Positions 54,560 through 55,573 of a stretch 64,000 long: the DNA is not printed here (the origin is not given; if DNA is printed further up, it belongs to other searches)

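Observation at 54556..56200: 1.5-kb ORFan islet bounded by a 26-nt direct repeat of the tRNA-Arg 3' end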

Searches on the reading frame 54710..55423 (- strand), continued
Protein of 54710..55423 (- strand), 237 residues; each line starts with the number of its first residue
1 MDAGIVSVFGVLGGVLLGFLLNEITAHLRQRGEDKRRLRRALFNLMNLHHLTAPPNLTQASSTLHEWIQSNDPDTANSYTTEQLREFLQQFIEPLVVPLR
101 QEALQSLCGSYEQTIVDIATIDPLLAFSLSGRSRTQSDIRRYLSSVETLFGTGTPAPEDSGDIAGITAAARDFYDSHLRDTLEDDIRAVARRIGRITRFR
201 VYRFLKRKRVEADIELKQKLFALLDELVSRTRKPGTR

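Call 66: find_related_loci(query=A1, collection=metagenome_contigs, flank=10000)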
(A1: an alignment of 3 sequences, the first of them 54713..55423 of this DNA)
Query A1 (237 aa) in metagenome_contigs; peptide patterns used: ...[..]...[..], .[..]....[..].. (x = any residue, [..] = any of these).
444 stretches matched a pattern, but none encodes a relative of the query by tblastn (E <= 1e-3).

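Call 67: find_encoding_contigs(protein=P0177, flank=8000, max_places=1)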
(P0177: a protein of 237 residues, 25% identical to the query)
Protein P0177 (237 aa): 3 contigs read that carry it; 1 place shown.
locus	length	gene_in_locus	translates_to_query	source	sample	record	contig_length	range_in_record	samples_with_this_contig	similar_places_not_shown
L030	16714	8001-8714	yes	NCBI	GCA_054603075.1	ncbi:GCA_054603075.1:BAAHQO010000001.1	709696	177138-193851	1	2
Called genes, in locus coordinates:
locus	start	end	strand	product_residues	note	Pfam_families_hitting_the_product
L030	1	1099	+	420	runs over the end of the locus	PF00149:Metallophos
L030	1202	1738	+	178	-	-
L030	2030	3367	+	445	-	-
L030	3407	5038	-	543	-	PF00005:ABC_tran, PF02463:SMC_N (faint), PF03193:RsgA_GTPase (faint), PF13175:AAA_15 (faint), PF13555:AAA_29 (faint), PF00350:Dynamin_N (faint), PF12848:ABC_tran_Xtn, PF00005:ABC_tran, +1 more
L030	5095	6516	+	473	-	PF04851:ResIII, PF00270:DEAD, PF00271:Helicase_C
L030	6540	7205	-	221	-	-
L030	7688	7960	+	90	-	-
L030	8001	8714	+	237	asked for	-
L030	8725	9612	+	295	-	-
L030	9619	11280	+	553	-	PF18733:HEPN_LA2681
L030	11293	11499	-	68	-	PF01381:HTH_3, PF13443:HTH_26 (weak)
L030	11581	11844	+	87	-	-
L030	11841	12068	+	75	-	-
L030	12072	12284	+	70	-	-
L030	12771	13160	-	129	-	PF25056:DUF7793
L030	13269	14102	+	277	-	-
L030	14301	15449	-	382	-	PF04307:YdjM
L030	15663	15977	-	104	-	PF02482:Ribosomal_S30AE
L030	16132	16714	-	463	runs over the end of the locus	PF00067:p450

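Call 68: find_encoding_contigs(protein=P0168, flank=8000, max_places=1)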
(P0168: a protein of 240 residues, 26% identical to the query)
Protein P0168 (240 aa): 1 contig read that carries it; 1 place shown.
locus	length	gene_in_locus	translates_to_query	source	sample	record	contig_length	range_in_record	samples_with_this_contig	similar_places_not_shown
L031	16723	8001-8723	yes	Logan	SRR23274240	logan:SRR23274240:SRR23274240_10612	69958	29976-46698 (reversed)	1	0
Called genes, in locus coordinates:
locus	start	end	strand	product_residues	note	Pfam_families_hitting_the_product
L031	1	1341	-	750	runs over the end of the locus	PF00657:Lipase_GDSL (weak), PF13472:Lipase_GDSL_2, PF18962:Por_Secre_tail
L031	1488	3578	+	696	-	PF01435:Peptidase_M48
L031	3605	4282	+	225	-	PF00557:Peptidase_M24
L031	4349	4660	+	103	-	-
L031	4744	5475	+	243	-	-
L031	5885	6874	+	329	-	-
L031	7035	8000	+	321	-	-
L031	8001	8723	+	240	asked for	-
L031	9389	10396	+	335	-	PF05721:PhyH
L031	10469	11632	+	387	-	PF06271:RDD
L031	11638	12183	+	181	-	PF02525:Flavodoxin_2 (weak), PF03358:FMN_red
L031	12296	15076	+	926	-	PF13620:CarboxypepD_reg, PF13715:CarbopepD_reg_2, PF07715:Plug, PF00593:TonB_dep_Rec_b-barrel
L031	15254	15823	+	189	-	PF03848:TehB, PF13489:Methyltransf_23, PF05175:MTS (weak), PF13847:Methyltransf_31, PF08241:Methyltransf_11, PF08242:Methyltransf_12 (weak), PF13649:Methyltransf_25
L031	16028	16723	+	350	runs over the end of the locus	PF01145:Band_7 (weak)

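Call 73: fold_search(model_id=the predicted structure, library=viral)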
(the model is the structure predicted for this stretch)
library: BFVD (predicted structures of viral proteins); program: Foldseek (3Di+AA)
matches with E <= 10: 178; with E <= 0.001: 0
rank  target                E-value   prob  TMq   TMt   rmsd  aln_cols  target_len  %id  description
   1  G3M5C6                3.9e-01  0.85  0.40  0.49  13.1       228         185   11  Uncharacterized protein [Mycobacterium phage Redi]
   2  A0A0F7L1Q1            4.9e-01  0.23  0.23  0.12  29.3       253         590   11  Rad50/SbcC-type AAA domain-containing protein [uncultured marine virus]
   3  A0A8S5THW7            5.4e-01  0.66  0.34  0.41  10.1       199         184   10  Uncharacterized protein [Siphoviridae sp. ct6Ob18]
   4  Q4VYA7                6.6e-01  0.10  0.16  0.14  20.1       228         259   14  (no name in the UniProt tables at hand)
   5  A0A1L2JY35            7.3e-01  0.41  0.29  0.40  10.2       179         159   16  Uncharacterized protein [Aeribacillus phage AP45]
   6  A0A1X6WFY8            9.5e-01  0.14  0.23  0.23  27.7       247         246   14  (no name in the UniProt tables at hand)
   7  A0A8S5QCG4            1.0e+00  0.06  0.14  0.08  40.2       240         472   16  STRUCTURAL MAINTENANCE OF CHROMOSOMES PROTEIN [Siphoviridae sp. ctqBH20]
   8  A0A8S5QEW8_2          1.4e+00  0.60  0.39  0.13  11.9       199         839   14  Putative tail protein (Fragment) [Siphoviridae sp. ctbvd11]
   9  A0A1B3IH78            1.4e+00  0.11  0.18  0.21  19.8       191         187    9  PB602L (Fragment) [African swine fever virus]
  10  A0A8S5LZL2            1.4e+00  0.04  0.14  0.04  34.9       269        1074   16  Chromosome segregation protein [Siphoviridae sp. ctM7c3]
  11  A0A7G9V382            1.5e+00  0.05  0.13  0.09  29.3       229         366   13  Tellurite resistance protein [Pseudomonas phage phiPsa397]
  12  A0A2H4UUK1            1.8e+00  0.08  0.19  0.13  26.0       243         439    8  Uncharacterized protein [Bodo saltans virus]
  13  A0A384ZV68            1.9e+00  0.20  0.27  0.26  27.0       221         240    7  (no name in the UniProt tables at hand)
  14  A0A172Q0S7            1.9e+00  0.08  0.20  0.20  26.7       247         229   14  PspA/IM30 family protein [Acinetobacter phage vB_AbaM_ME3]
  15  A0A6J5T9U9            1.9e+00  0.06  0.17  0.05  32.9       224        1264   11  Uncharacterized protein [uncultured Caudovirales phage]
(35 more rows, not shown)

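Call 88: search_protein_families(library=pfam, proteins=[L001:2-487:+, L001:833-1177:+, L001:1249-1752:+, L001:2774-3199:-, L002:2559-3293:+, L030:8725-9612:+, L025:8978-10012:+, L031:7035-8000:+], max_evalue=0.01)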
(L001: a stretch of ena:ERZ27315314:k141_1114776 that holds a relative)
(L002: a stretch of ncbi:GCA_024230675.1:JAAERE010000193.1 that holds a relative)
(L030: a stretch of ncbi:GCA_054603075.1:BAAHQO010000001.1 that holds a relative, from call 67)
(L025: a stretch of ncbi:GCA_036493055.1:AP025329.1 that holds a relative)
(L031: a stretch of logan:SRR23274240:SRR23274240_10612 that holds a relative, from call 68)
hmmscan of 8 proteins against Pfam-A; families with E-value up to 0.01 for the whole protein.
L001:2-487:+ (161 aa): 1 family
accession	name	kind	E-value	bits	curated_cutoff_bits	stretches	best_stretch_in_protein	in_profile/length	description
PF00589.27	Phage_integrase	-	4e-27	95.5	27.1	1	4-141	27-168/172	Phage integrase family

L001:833-1177:+ (114 aa): 0 families

L001:1249-1752:+ (167 aa): 0 families

L001:2774-3199:- (141 aa): 0 families

L002:2559-3293:+ (244 aa): 0 families

L030:8725-9612:+ (295 aa): 0 families

L025:8978-10012:+ (344 aa): 0 families

L031:7035-8000:+ (321 aa): 0 families

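Call 89: search_protein_families(library=padloc, proteins=[L001:833-1177:+, L001:1249-1752:+, L001:2774-3199:-, L002:2559-3293:+, L030:8725-9612:+, L030:9619-11280:+, L025:8978-10012:+, L025:6736-7992:+, L031:7035-8000:+, L027:8864-9538:+], max_evalue=0.001)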
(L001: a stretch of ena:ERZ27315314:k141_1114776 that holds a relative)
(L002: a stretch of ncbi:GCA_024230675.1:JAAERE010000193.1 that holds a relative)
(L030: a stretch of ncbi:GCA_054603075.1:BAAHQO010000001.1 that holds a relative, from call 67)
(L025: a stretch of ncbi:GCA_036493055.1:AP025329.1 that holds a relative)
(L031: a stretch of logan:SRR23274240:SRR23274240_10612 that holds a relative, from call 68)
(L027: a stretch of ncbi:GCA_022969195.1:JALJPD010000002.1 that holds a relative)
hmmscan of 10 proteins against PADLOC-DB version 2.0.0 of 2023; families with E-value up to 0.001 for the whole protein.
L001:833-1177:+ (114 aa): 0 families

L001:1249-1752:+ (167 aa): 0 families

L001:2774-3199:- (141 aa): 0 families

L002:2559-3293:+ (244 aa): 0 families

L030:8725-9612:+ (295 aa): 0 families

L030:9619-11280:+ (553 aa): 0 families

L025:8978-10012:+ (344 aa): 0 families

L025:6736-7992:+ (418 aa): 0 families

L031:7035-8000:+ (321 aa): 0 families

L027:8864-9538:+ (224 aa): 0 families

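Call 97: search_dna_similar(query=window:54713-55423:-, collection=phages, mode=protein, max_evalue=0.001)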
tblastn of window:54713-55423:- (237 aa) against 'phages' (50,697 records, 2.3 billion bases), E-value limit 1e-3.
No match.

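Call 98: search_dna_similar(query=window:54713-55423:-, collection=plasmids, mode=protein, max_evalue=0.001)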
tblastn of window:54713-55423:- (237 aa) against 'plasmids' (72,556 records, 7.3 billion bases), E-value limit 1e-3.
No match.

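Call 99: search_dna_similar(query=P0040, collection=plasmids, mode=protein, max_evalue=0.001)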
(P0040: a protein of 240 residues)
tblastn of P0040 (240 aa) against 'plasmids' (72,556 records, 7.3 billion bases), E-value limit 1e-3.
No match.

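Call 100: search_dna_similar(query=P0040, collection=phages, mode=protein, max_evalue=0.001)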
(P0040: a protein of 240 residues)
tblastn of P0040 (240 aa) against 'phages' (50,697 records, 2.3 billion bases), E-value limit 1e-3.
No match.

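Call 103: find_encoding_contigs(protein=P0159, flank=8000, max_places=2)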
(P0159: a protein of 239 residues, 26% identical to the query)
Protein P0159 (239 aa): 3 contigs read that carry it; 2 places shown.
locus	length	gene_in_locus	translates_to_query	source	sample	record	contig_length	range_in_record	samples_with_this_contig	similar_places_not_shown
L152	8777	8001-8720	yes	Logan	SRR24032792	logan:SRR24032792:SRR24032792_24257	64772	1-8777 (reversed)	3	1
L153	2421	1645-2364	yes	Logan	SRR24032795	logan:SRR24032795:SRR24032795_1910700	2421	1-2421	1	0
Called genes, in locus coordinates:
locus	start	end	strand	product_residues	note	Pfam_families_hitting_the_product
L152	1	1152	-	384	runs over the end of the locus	PF00534:Glycos_transf_1, PF13692:Glyco_trans_1_4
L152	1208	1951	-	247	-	PF05711:TylF, PF13578:Methyltransf_24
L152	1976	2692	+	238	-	PF13489:Methyltransf_23, PF08241:Methyltransf_11, PF08242:Methyltransf_12, PF13649:Methyltransf_25, PF13847:Methyltransf_31 (weak)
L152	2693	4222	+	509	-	-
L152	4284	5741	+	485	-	PF00171:Aldedh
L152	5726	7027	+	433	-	-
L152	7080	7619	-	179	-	PF01078:Mg_chelatase, PF13335:Mg_chelatase_C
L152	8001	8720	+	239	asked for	-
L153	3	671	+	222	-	?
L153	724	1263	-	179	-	PF01078:Mg_chelatase, PF13335:Mg_chelatase_C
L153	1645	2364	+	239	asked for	-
